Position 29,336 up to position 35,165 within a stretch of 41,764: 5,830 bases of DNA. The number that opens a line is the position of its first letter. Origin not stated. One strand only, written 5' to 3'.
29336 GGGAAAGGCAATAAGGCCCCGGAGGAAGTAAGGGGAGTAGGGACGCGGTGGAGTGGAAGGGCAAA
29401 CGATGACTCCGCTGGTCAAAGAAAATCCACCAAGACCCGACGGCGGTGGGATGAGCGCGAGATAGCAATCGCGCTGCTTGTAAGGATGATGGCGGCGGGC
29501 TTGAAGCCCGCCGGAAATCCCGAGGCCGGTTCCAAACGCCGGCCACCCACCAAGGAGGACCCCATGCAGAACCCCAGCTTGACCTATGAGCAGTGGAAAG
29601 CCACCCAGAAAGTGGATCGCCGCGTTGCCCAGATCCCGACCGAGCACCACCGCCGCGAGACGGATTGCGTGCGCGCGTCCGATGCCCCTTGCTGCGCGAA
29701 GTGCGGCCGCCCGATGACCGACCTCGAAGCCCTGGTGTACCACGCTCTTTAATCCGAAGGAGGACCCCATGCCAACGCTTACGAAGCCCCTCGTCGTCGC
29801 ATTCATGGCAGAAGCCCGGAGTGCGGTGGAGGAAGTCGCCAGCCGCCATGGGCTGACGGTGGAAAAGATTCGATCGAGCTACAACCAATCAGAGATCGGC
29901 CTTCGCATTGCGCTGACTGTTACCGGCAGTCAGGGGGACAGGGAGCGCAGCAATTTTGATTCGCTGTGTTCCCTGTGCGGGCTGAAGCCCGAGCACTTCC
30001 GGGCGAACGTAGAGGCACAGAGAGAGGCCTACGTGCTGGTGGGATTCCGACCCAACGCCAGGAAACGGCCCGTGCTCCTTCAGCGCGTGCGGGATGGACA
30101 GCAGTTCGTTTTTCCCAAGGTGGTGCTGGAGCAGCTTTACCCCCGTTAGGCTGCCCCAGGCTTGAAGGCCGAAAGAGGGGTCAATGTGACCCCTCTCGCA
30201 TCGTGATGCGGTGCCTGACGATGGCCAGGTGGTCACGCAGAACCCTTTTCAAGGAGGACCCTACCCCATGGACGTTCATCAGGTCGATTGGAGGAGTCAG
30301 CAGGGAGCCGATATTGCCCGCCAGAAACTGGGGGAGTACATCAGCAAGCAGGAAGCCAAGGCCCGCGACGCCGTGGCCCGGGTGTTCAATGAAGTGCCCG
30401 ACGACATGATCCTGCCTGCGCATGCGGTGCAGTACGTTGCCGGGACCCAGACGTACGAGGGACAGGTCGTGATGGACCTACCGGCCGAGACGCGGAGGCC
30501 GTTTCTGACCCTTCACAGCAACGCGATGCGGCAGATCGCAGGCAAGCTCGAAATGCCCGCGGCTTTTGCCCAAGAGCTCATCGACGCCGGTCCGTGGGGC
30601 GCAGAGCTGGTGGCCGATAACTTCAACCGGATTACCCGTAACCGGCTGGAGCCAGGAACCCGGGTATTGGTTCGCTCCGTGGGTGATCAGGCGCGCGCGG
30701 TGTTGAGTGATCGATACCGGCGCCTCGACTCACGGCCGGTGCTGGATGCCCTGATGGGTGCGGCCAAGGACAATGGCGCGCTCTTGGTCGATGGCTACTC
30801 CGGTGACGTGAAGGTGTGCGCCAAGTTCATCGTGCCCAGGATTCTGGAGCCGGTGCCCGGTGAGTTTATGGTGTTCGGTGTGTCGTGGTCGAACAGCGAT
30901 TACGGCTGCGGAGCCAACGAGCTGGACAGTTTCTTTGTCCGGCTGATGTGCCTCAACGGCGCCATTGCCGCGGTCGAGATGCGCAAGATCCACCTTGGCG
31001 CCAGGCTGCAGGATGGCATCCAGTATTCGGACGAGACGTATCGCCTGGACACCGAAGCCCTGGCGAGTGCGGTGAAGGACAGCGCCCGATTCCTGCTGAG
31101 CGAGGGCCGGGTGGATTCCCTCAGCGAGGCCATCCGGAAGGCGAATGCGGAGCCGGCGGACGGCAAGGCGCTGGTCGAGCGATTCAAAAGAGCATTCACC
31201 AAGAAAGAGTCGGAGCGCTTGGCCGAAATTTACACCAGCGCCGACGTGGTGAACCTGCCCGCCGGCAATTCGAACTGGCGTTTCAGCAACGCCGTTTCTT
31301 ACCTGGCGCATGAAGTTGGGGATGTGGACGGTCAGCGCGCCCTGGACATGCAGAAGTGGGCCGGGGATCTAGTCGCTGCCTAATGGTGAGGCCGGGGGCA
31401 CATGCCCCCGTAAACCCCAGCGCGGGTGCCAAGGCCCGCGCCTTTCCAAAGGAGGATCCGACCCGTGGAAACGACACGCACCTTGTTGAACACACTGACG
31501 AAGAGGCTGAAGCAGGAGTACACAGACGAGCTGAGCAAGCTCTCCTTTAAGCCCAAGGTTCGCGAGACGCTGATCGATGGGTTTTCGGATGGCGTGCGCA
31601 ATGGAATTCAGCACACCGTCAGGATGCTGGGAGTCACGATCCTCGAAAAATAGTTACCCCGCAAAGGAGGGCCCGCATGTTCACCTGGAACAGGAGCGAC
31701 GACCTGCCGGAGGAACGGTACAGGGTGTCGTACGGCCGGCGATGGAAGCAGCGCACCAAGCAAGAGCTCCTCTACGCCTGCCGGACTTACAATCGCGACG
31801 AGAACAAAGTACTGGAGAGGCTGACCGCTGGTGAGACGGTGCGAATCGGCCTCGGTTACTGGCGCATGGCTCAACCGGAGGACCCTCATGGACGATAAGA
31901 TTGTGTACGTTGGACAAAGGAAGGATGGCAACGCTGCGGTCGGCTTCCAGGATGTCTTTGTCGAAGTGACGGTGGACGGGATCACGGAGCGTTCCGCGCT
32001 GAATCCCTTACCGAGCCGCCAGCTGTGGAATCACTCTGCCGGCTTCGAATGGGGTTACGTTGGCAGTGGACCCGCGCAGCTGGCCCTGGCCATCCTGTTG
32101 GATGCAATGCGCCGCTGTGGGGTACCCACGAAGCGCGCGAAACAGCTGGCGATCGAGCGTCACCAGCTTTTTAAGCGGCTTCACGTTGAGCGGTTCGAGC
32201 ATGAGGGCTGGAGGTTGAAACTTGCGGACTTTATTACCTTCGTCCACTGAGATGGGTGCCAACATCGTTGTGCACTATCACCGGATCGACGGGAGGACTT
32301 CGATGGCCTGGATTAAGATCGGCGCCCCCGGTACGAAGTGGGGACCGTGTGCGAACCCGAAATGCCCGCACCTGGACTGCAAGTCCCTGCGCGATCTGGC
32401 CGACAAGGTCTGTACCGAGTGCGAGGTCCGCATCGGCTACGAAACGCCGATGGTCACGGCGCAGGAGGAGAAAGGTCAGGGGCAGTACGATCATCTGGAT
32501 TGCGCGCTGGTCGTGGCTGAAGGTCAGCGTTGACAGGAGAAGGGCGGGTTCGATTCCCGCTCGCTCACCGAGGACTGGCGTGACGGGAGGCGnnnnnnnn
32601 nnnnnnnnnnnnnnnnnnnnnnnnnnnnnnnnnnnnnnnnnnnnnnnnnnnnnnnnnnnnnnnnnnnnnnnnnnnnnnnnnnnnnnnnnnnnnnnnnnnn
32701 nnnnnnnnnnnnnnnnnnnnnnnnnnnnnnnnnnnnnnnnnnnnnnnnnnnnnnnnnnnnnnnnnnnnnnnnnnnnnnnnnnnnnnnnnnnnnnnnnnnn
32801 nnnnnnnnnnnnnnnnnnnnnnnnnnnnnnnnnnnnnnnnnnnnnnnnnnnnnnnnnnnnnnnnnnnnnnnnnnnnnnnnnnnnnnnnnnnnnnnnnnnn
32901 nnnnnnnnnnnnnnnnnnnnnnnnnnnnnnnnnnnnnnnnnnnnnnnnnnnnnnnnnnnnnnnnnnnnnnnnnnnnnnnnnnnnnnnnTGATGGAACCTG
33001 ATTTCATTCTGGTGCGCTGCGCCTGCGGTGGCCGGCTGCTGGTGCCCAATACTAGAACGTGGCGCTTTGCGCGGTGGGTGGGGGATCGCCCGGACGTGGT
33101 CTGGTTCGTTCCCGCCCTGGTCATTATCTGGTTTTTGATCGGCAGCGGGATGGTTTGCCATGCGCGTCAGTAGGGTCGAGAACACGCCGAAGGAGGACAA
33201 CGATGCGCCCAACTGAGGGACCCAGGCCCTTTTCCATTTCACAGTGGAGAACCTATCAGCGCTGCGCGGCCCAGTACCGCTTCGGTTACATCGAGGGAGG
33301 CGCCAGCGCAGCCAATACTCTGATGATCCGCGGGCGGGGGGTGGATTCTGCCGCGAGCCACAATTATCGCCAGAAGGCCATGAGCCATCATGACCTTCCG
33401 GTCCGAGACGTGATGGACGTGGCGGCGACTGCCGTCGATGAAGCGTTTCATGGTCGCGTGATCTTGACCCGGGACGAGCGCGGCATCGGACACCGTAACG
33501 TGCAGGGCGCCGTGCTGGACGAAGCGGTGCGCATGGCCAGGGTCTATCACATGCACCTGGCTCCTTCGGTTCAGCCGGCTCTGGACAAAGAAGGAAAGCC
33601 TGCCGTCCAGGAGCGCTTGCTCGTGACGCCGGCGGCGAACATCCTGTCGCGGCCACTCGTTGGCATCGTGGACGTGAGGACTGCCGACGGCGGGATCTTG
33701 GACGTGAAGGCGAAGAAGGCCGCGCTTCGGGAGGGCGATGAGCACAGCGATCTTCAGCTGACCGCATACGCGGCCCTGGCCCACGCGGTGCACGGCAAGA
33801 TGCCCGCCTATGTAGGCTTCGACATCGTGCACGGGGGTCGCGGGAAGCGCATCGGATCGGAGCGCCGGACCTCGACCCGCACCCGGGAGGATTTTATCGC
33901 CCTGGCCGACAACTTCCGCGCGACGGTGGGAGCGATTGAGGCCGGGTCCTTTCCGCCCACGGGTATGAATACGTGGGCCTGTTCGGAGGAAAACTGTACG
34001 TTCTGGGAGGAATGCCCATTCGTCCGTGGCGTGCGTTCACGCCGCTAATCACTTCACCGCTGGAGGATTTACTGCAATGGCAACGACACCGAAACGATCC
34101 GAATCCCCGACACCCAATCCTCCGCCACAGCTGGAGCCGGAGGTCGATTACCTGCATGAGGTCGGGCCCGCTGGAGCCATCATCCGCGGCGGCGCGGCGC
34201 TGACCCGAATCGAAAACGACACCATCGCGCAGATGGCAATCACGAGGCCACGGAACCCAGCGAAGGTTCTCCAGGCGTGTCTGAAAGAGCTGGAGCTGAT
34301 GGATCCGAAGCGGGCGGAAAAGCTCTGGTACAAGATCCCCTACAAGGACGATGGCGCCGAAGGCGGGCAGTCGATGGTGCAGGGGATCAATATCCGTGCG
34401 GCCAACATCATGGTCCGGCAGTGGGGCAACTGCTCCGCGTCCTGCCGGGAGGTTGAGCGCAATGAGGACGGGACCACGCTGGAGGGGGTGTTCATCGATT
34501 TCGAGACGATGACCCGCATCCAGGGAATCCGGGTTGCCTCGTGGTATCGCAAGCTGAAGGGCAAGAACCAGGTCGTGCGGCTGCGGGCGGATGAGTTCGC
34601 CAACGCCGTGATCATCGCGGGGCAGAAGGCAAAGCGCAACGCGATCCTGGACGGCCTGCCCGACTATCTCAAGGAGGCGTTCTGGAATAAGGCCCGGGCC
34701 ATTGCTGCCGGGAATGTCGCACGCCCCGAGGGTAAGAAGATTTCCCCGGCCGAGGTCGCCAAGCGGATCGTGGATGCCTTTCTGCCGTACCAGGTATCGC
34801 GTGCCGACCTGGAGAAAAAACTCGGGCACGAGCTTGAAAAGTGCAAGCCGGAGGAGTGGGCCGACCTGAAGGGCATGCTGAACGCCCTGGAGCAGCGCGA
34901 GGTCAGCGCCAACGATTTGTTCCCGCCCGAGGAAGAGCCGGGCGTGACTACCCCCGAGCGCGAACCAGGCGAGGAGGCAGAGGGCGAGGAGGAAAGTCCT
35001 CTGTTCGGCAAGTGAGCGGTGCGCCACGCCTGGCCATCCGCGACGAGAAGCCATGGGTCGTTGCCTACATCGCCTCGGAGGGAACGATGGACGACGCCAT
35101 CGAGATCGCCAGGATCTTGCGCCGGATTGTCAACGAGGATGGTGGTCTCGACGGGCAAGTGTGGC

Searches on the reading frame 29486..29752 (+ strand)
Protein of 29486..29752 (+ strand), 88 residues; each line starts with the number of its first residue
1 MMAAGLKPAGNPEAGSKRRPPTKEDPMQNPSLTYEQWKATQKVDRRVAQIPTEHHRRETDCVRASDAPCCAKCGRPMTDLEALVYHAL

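Call 79: search_protein_families(library=phrogs, max_evalue=0.001, proteins=[window:29486-29752:+])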
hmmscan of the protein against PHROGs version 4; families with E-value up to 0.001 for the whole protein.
window:29486-29752:+ (88 aa): 1 family
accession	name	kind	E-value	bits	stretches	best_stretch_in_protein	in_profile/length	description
phrog_7785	-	DNA, RNA and nucleotide metabolism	0.00082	20.4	1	19-84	25-87/147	HNH endonuclease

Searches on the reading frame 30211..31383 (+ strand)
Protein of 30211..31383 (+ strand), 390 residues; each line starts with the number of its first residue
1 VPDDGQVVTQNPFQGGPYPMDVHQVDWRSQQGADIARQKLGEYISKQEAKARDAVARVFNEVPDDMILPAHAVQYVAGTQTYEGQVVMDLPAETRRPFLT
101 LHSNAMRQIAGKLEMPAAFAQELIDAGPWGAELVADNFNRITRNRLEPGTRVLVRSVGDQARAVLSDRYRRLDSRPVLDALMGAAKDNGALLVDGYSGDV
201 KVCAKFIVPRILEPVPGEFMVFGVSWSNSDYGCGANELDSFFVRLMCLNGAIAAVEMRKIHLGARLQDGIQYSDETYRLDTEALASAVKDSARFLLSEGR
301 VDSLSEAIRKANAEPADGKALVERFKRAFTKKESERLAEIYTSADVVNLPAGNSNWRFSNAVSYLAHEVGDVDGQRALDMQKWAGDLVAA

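Call 79: search_protein_families(library=phrogs, max_evalue=0.001, proteins=[window:30211-31383:+])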
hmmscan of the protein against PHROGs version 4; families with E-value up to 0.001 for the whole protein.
window:30211-31383:+ (390 aa): 1 family
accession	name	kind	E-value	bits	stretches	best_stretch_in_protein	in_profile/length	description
phrog_1362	-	unknown function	9.4e-39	134.6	1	100-388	75-383/391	-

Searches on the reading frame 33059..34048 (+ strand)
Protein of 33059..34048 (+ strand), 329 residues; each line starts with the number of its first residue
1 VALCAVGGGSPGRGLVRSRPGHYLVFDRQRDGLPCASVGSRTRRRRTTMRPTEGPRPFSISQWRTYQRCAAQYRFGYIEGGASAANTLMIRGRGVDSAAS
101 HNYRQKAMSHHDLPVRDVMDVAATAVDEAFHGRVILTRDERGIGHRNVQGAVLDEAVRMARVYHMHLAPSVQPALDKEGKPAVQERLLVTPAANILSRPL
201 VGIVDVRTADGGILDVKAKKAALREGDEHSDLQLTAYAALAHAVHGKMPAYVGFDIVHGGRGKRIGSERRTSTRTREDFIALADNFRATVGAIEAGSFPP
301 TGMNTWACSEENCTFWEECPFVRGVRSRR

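Call 9: search_protein_families(library=pfam, max_evalue=0.01, proteins=[window:33059-34048:+])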
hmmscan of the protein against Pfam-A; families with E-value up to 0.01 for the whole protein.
window:33059-34048:+ (329 aa): 1 family
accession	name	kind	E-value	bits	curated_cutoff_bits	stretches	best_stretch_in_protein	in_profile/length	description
PF12705.13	PDDEXK_1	-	1.1e-14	55.4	22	1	58-320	2-247/247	PD-(D/E)XK nuclease superfamily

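Call 10: search_protein_families(library=phrogs, max_evalue=0.001, proteins=[window:33059-34048:+])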
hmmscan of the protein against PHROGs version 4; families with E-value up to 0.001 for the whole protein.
window:33059-34048:+ (329 aa): 1 family
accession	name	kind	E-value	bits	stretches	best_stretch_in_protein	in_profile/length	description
phrog_69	-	DNA, RNA and nucleotide metabolism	8.5e-05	22.7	1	43-321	75-325/501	exonuclease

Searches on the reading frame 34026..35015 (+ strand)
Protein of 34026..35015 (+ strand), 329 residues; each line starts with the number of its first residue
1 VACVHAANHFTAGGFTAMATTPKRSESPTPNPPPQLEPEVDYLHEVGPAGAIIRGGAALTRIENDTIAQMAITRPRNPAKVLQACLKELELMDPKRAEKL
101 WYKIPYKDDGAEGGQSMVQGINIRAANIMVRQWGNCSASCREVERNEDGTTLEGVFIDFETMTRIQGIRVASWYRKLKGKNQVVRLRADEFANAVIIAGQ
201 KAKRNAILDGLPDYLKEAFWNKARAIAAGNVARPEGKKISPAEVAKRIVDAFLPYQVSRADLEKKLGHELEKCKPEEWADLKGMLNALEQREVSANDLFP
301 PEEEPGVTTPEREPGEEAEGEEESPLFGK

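Call 9: search_protein_families(library=pfam, max_evalue=0.01, proteins=[window:34026-35015:+])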
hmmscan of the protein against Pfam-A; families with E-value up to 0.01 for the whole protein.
window:34026-35015:+ (329 aa): 0 families

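Call 10: search_protein_families(library=phrogs, max_evalue=0.001, proteins=[window:34026-35015:+])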
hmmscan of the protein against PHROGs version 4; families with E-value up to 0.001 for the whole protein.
window:34026-35015:+ (329 aa): 1 family
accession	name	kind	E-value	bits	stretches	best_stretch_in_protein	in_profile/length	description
phrog_3657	-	unknown function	3.8e-31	109.2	1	69-321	39-275/289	-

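Call 81: search_protein_families(library=ncbifam, max_evalue=0.001, proteins=[window:34026-35015:+])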
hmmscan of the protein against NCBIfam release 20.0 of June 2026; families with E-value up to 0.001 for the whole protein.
window:34026-35015:+ (329 aa): 0 families
